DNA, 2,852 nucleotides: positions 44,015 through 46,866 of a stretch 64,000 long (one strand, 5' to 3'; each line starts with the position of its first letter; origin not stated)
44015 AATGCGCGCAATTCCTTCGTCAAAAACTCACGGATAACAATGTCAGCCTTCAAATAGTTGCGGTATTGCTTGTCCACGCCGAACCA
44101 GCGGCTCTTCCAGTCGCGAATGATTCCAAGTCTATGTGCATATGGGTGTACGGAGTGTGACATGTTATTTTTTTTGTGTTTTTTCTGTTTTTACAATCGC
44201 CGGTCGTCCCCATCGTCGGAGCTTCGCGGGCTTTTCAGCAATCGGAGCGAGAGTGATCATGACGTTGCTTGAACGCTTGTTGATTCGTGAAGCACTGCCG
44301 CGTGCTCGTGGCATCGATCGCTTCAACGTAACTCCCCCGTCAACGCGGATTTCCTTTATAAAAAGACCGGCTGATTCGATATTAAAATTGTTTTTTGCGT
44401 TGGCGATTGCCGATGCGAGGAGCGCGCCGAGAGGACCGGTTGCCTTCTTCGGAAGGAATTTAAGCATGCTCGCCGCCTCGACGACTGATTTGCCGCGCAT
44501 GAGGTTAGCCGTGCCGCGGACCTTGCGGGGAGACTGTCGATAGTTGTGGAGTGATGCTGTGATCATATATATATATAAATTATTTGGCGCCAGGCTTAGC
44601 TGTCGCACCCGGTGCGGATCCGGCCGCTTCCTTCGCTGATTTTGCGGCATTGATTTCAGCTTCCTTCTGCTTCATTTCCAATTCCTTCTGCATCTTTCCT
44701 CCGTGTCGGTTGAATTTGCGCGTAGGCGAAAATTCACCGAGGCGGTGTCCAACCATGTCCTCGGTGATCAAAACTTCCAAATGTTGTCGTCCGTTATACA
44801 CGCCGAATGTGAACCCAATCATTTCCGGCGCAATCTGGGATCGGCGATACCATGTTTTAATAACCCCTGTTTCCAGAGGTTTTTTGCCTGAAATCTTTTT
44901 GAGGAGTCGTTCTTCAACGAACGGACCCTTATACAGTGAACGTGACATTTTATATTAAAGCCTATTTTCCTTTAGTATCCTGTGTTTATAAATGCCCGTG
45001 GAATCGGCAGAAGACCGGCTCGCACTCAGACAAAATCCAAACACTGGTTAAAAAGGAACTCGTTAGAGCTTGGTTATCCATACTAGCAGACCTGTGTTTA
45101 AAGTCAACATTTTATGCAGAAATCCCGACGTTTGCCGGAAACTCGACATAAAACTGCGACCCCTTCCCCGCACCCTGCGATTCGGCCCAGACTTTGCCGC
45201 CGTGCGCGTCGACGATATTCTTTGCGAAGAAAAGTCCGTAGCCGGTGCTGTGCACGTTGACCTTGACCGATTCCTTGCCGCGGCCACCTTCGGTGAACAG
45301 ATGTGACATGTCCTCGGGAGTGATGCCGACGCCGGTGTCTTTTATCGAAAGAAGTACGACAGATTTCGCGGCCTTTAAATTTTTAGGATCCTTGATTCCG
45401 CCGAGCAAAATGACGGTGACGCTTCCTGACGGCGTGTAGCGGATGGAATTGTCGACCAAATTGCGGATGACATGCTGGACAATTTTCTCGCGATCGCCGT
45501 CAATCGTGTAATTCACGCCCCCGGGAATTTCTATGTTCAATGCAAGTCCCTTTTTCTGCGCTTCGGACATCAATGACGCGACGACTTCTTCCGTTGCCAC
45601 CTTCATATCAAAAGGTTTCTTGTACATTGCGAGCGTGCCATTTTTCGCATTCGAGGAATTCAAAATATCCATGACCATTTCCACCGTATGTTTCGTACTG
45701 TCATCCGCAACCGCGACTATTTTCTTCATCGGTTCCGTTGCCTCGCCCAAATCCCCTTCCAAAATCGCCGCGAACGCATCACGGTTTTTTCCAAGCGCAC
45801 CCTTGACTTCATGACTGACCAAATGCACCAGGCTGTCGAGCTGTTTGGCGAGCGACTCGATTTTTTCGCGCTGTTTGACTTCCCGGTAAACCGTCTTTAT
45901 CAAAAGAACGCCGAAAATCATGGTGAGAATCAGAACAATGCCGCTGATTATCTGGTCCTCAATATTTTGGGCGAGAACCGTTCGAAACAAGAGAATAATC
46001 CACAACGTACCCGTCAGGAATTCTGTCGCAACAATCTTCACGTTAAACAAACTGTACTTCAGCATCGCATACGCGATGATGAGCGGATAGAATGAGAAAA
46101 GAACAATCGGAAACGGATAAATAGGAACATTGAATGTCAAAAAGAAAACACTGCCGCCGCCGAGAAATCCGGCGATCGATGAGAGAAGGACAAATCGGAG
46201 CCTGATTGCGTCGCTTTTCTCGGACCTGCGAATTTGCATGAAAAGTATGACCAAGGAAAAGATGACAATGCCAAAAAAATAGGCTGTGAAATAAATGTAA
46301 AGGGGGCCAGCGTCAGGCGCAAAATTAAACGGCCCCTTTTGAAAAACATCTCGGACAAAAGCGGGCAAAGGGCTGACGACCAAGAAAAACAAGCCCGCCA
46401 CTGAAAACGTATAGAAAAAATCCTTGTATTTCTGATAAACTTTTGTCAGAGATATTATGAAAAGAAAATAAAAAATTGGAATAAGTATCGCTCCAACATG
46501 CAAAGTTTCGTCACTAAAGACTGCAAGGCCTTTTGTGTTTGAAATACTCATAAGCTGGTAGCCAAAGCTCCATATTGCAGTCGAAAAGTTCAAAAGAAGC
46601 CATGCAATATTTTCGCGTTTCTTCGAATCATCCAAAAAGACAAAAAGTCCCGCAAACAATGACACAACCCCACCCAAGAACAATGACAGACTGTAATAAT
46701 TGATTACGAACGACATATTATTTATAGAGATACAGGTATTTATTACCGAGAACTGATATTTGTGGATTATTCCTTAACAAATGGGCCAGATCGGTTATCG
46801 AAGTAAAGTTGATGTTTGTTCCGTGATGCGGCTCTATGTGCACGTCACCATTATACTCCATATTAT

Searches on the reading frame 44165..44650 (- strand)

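Call 25: search_protein_families(library=pfam, proteins=[window:44165-44650:-], max_evalue=0.00001)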
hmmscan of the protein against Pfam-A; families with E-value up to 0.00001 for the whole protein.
window:44165-44650:- (161 aa): 1 family
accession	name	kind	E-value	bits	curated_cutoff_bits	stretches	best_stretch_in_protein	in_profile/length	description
PF00237.24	Ribosomal_L22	-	5.1e-29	100.9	28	1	32-134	1-103/104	Ribosomal protein L22p/L17e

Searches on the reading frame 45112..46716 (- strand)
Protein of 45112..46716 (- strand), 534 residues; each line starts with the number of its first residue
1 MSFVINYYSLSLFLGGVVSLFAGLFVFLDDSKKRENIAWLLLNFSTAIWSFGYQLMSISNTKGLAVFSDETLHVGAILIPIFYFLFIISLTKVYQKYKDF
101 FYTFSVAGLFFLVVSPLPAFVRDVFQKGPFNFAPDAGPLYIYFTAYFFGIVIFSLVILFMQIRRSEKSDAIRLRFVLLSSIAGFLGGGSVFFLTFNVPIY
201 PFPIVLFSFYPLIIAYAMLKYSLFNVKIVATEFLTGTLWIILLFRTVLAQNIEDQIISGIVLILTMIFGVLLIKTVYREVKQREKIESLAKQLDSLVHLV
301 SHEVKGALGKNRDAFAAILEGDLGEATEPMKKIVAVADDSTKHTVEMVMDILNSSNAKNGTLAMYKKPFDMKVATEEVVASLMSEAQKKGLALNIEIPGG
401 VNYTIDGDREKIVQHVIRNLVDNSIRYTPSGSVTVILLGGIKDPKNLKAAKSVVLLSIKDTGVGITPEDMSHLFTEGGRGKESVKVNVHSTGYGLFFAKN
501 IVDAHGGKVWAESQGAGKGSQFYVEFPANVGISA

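Call 25: search_protein_families(library=pfam, proteins=[window:45112-46716:-], max_evalue=0.00001)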
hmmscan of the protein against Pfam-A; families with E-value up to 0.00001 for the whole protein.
window:45112-46716:- (534 aa): 2 families
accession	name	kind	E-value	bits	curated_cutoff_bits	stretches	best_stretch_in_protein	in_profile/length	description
PF02518.31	HATPase_c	-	4.3e-21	75.9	26.4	1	410-528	3-109/111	Histidine kinase-, DNA gyrase B-, and HSP90-like ATPase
PF16927.11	HisKA_7TM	-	1.1e-16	61.8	28.6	1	12-226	2-222/224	N-terminal 7TM region of histidine kinase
